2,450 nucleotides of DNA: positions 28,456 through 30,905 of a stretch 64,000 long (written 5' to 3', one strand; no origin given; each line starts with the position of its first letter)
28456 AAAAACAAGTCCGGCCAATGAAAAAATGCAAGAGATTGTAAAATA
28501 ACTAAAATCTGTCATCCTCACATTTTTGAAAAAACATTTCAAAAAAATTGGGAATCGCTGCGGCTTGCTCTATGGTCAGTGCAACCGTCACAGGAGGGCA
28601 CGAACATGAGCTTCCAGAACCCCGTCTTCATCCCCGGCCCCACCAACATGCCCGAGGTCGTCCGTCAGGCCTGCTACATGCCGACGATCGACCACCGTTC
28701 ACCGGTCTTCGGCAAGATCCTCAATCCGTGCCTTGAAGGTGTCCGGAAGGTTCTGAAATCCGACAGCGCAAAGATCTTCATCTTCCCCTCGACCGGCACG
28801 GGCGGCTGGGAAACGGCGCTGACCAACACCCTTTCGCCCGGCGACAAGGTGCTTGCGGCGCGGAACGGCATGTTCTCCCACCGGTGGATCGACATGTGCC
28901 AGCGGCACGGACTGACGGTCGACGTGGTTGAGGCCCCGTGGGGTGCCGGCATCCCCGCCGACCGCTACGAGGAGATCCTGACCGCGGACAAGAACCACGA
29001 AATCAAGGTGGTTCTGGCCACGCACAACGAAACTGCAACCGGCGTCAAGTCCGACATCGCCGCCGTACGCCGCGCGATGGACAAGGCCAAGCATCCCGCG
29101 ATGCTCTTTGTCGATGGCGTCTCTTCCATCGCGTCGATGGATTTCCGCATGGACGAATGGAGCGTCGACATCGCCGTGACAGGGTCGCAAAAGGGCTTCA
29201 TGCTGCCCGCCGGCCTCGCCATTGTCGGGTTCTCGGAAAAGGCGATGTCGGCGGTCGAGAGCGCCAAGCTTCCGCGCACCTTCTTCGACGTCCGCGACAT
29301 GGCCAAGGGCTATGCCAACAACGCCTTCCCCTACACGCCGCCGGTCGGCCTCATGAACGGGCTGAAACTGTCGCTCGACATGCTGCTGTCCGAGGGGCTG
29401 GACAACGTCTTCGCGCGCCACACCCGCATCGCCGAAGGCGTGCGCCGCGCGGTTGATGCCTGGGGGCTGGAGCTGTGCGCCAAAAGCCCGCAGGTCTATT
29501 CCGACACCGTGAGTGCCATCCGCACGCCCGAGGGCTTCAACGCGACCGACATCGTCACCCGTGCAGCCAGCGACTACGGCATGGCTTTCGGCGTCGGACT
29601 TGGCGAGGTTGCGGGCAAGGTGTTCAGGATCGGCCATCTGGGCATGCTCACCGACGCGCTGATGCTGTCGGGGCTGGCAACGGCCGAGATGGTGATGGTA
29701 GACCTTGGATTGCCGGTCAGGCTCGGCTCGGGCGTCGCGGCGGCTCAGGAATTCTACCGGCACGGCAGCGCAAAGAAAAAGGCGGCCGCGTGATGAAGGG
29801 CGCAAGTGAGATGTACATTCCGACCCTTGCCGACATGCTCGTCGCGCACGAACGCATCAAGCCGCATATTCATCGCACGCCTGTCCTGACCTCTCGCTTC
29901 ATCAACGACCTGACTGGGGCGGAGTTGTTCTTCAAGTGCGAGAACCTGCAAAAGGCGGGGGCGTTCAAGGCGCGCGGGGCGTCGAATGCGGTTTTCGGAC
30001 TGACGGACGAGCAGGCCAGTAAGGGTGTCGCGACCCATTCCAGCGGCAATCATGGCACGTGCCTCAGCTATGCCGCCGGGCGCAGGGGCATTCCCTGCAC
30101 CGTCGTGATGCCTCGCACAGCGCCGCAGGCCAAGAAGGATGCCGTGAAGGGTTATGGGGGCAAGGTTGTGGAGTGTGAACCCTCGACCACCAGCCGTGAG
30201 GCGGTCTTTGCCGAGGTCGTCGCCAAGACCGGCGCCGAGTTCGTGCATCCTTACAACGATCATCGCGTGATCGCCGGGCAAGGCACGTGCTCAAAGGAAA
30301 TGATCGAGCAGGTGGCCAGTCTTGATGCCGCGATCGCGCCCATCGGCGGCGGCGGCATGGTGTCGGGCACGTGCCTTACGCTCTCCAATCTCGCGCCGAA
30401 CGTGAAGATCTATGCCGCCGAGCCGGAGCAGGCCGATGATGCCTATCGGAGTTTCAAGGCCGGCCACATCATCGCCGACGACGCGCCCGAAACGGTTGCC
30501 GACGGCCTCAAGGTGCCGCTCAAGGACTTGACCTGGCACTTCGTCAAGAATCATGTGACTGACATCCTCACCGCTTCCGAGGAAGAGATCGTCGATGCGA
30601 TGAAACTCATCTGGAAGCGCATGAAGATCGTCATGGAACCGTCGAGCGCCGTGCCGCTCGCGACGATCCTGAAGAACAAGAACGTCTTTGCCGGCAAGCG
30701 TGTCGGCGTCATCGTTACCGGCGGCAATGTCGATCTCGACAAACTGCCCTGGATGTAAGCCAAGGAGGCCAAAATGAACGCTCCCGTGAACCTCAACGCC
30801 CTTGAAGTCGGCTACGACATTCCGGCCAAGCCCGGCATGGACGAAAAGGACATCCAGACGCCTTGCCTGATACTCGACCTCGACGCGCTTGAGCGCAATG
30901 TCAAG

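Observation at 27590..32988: Complete beta-hydroxyaspartate-cycle cluster (bhcR / bhcABCD) for carbon-conserving glyoxylate assimilation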

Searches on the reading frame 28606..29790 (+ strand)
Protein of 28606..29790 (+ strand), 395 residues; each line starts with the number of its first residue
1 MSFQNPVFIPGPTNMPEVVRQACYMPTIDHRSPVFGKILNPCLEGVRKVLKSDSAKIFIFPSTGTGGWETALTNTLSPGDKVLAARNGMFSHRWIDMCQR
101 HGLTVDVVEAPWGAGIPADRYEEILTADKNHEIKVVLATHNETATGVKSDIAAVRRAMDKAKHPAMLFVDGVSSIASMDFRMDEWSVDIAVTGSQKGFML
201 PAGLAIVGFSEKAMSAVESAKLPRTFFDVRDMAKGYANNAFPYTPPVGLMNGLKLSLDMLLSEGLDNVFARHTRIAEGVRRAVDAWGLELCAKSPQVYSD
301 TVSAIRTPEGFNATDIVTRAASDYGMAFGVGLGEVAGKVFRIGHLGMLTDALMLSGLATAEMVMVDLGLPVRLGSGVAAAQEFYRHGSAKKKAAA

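Call 6: search_protein_families(library=ncbifam, proteins=[window:28606-29790:+])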
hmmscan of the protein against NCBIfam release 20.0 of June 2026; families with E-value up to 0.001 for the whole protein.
seq(395 aa): 8 families
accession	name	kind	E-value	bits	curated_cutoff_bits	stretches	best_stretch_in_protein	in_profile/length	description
NF045640.1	AspGlyoxATaseBhcA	equivalog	3.6e-227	753.8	650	1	1-394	1-394/395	L-aspartate--glyoxylate aminotransferase BhcA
NF046070.1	PyrdoxPyrvTramin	equivalog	1.3e-53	182.2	600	1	11-349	12-348/369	pyridoxamine--pyruvate transaminase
TIGR03301.1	PhnW-AepZ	equivalog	2.9e-33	115.7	360.8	1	8-350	3-341/355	2-aminoethylphosphonate aminotransferase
NF010006.0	PRK13479.1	equivalog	5.5e-17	61.9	296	1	49-360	50-357/369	2-aminoethylphosphonate--pyruvate transaminase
TIGR02326.1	transamin_PhnW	equivalog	7.4e-15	54.9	400.8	1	56-353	55-349/363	2-aminoethylphosphonate--pyruvate transaminase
NF003764.0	PRK05355.1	equivalog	1.8e-07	30.5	253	1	28-274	39-266/357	3-phosphoserine/phosphohydroxythreonine transaminase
TIGR01979.1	sufS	subfamily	1e-05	24.6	475.1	1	75-215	104-239/403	SufS family cysteine desulfurase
TIGR01366.1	serC_3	equivalog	5.2e-05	22.6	401.65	1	127-274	123-268/361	phosphoserine transaminase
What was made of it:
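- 28606..29793 (+): bhcA, L-aspartate:glyoxylate aminotransferase (395 aa). NF045640 scores 753.8 bits against a cut-off of 650; the next family scores 182 (call 6).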

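Call 7: search_protein_families(library=pfam, proteins=[window:28606-29790:+])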
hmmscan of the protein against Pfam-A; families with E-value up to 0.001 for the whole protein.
seq(395 aa): 1 family
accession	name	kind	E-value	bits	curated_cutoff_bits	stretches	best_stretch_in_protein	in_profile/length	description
PF00266.25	Aminotran_5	-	3.3e-23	82.7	21.5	1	30-306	36-315/371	Aminotransferase class-V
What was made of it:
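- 28606..29793 (+): Pfam finds Aminotran_5 (call 7).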

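Call 8: search_solved_structures(query=window:28606-29790:+, show_alignments=1, max_evalue=1e-20)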
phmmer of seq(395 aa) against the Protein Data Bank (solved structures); distinct sequences matched with E-value up to 1e-20: 29.
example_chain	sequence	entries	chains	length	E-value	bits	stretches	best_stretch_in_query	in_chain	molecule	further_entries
6pk1_A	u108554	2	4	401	2.3e-118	398.9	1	6-386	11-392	Serine--glyoxylate aminotransferase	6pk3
3zrp_A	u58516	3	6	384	1.5e-49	172.4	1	10-383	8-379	SERINE-PYRUVATE AMINOTRANSFERASE (AGXT)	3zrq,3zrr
2z9u_A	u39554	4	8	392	7.4e-45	157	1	9-380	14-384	Aspartate aminotransferase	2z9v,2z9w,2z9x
2dr1_A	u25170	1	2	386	1.9e-44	155.6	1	7-348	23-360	386aa long hypothetical serine aminotransferase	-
1vjo_A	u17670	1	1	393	3.7e-42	148.1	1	9-347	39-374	alanine--glyoxylate aminotransferase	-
2huf_A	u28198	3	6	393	1.1e-41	146.5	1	9-347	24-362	Alanine glyoxylate aminotransferase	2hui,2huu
4cbr_A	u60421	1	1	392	4.7e-41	144.5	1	8-347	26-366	SERINE--PYRUVATE AMINOTRANSFERASE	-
1j04_A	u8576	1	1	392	1.3e-40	143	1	8-347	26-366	alanine--glyoxylate aminotransferase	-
4cbs_A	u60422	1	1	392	1.9e-40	142.4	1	8-347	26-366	SERINE--PYRUVATE AMINOTRANSFERASE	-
2yob_A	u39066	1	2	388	1.1e-39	140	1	8-347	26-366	SERINE--PYRUVATE AMINOTRANSFERASE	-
5f9s_A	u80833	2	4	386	1.1e-39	140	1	8-347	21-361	Serine--pyruvate aminotransferase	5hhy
1h0c_A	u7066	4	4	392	1.1e-39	139.9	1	8-347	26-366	SERINE--GLYOXYLATE AMINOTRANSFERASE | Serine--pyruvate aminotransferase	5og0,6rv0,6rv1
7ns7_A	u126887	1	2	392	1.2e-39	139.9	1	8-347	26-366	L-alanine:glyoxylate aminotransferase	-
4kyo_A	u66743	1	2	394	1.2e-39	139.9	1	8-347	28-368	Serine-pyruvate aminotransferase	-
4kxk_A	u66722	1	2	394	1.2e-39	139.9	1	8-347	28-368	Serine--pyruvate aminotransferase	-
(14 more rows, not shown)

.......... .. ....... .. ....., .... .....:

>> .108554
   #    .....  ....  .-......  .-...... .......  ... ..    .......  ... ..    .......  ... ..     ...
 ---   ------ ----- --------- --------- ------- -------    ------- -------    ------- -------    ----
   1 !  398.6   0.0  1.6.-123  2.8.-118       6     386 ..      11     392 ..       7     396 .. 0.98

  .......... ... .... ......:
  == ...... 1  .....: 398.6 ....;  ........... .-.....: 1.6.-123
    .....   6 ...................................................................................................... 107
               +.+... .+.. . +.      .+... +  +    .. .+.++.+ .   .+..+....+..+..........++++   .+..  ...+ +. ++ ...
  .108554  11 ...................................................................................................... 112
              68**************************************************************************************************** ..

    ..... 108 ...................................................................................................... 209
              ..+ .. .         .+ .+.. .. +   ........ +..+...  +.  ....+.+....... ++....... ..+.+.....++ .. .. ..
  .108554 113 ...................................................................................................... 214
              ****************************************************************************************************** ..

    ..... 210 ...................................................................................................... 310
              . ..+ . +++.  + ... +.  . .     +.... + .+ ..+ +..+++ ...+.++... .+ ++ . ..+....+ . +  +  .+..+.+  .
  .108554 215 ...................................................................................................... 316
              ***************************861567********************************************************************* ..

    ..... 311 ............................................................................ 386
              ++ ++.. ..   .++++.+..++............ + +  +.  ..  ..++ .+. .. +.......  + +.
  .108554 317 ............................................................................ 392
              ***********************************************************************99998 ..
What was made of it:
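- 28606..29793 (+): The SQK PLP-lysine motif aligns with the Arabidopsis serine-glyoxylate aminotransferase 6PK1 (call 8).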

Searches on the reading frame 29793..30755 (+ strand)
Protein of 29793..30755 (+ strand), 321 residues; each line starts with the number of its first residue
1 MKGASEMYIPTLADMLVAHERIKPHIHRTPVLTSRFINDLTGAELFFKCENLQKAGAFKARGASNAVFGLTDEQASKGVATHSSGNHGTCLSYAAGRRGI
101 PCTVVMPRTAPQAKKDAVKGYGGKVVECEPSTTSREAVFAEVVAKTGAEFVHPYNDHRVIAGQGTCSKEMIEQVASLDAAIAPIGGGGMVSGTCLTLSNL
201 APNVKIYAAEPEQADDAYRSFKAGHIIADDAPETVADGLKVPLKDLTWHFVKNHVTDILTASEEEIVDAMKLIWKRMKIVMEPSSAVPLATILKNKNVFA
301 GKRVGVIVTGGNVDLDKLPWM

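Call 6: search_protein_families(library=ncbifam, proteins=[window:29793-30755:+])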
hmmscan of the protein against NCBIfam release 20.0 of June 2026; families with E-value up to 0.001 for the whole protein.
seq(321 aa): 40 families (the best 25 are shown)
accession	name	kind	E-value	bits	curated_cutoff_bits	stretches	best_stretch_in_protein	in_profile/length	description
NF045641.2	BHydaspDhtseBhcB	equivalog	3.8e-184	610.9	550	1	9-320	1-312/312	beta-hydroxyaspartate dehydratase BhcB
NF005454.0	PRK07048.1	equivalog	9.8e-111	370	452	1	6-318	3-316/324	threo-3-hydroxy-L-aspartate ammonia-lyase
NF005292.0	PRK06815.1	equivalog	8.2e-81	271.5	371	1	15-318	8-313/320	threonine/serine dehydratase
TIGR01127.1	ilvA_1Cterm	equivalog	2.6e-80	270.2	378.75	1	29-317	1-290/380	threonine ammonia-lyase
NF005600.0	PRK07334.1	equivalog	2.1e-77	260.4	496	1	10-314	10-313/408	threonine ammonia-lyase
NF006389.0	PRK08638.1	equivalog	4.9e-76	255.8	453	1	11-317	10-319/333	bifunctional threonine ammonia-lyase/L-serine ammonia-lyase TdcB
NF005147.0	PRK06608.1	equivalog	1.1e-73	248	380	1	10-315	6-313/339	serine/threonine dehydratase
NF006094.0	PRK08246.1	subfamily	5.6e-67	226.3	331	1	11-318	6-309/310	serine/threonine dehydratase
NF005680.0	PRK07476.1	equivalog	2.9e-64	217.1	413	1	11-316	6-314/326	hydroxyectoine utilization dehydratase EutB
NF006390.0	PRK08639.1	equivalog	5.5e-60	203.5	421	1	11-319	8-321/418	threonine ammonia-lyase IlvA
NF006674.0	PRK09224.1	subfamily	2.2e-58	198.2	577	1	28-320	25-321/508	threonine ammonia-lyase IlvA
TIGR01124.1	ilvA_2Cterm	equivalog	5.4e-57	193.5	411.3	1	27-319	16-312/499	threonine ammonia-lyase, biosynthetic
TIGR02991.1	ectoine_eutB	equivalog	6.4e-57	192.9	413.35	1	11-316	2-309/317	hydroxyectoine utilization dehydratase EutB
TIGR02079.1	THD1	equivalog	2e-54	184.9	440.55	1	16-318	4-312/410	threonine ammonia-lyase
NF004771.0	PRK06110.1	equivalog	6.9e-53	179.8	317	1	10-317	3-311/323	threonine dehydratase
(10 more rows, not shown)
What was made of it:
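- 29793..30758 (+): bhcB, beta-hydroxyaspartate dehydratase (321 aa); its start overlaps the bhcA stop (TGATG). The next family, threo-3-hydroxy-L-aspartate ammonia-lyase, scores 370, below its own cut-off of 452 (call 6).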

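Call 7: search_protein_families(library=pfam, proteins=[window:29793-30755:+])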
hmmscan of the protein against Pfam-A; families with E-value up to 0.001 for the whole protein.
seq(321 aa): 1 family
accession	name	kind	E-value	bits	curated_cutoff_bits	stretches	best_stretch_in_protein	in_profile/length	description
PF00291.31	PALP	-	4.8e-79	266.2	35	1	22-310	1-295/295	Pyridoxal-phosphate dependent enzyme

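Call 9: search_solved_structures(query=window:29793-30755:+, show_alignments=1, max_evalue=1e-40)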
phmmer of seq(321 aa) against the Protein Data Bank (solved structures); distinct sequences matched with E-value up to 1e-40: 15.
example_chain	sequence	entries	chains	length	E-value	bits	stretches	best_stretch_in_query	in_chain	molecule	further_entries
6lut_A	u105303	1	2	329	1.3e-100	339.7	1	8-318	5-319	Probable serine racemase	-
5cvc_A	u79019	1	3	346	4.7e-89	301.8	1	11-318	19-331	Serine racemase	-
3hmk_A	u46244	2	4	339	2.4e-87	296.1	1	8-321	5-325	Serine racemase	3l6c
5x2l_A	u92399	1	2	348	6.3e-87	294.8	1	8-317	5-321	Serine racemase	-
3l6b_A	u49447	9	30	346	8.8e-87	294.3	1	8-317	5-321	Serine racemase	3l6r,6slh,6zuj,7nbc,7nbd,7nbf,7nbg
6zsp_AAA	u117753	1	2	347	8.9e-87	294.3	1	8-317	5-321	Serine racemase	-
1v71_A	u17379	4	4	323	4e-83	282.3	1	6-317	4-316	Hypothetical protein C320.14 in chromosome III | Uncharacterized protein C320.14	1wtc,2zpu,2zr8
5ybw_A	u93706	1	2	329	9.2e-69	235.1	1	10-320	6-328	Aspartate racemase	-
1ve5_A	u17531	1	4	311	1.4e-64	221.4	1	9-315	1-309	Threonine deaminase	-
2gn0_A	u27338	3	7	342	4e-53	183.7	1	11-318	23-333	Threonine dehydratase catabolic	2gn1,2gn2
8y1j_A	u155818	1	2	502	4.4e-49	170.5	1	27-318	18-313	L-threonine dehydratase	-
43cq_A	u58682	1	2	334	1.1e-43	152.8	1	43-318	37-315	L-threonine dehydratase biosynthetic IlvA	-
1tdj_A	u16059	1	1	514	1.5e-43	152.3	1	44-318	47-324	BIOSYNTHETIC THREONINE DEAMINASE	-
8zkv_A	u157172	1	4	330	1.6e-43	152.2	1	43-315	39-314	L-threonine dehydratase biosynthetic IlvA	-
9d2q_A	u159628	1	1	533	1.7e-43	152.2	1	44-318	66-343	L-threonine dehydratase biosynthetic IlvA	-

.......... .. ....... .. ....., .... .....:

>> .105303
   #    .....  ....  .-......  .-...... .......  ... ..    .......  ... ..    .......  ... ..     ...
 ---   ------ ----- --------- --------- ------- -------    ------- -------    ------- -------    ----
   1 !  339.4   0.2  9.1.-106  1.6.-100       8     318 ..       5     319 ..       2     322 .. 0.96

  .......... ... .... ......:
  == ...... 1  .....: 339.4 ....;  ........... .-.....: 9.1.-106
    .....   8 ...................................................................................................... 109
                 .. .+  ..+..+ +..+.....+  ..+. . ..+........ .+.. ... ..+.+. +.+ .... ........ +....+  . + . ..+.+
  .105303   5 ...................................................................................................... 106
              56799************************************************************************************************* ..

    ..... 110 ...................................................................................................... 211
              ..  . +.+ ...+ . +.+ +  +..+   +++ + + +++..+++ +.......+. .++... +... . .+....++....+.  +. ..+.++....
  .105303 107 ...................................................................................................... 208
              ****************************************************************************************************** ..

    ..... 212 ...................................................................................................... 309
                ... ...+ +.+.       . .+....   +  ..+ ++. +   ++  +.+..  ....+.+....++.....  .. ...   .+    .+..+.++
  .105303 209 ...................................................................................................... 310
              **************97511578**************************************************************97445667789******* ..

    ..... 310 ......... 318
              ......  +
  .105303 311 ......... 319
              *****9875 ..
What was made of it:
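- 29793..30758 (+): The AFKARG PLP-lysine motif aligns with SFK of serine racemase 6LUT (call 9).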
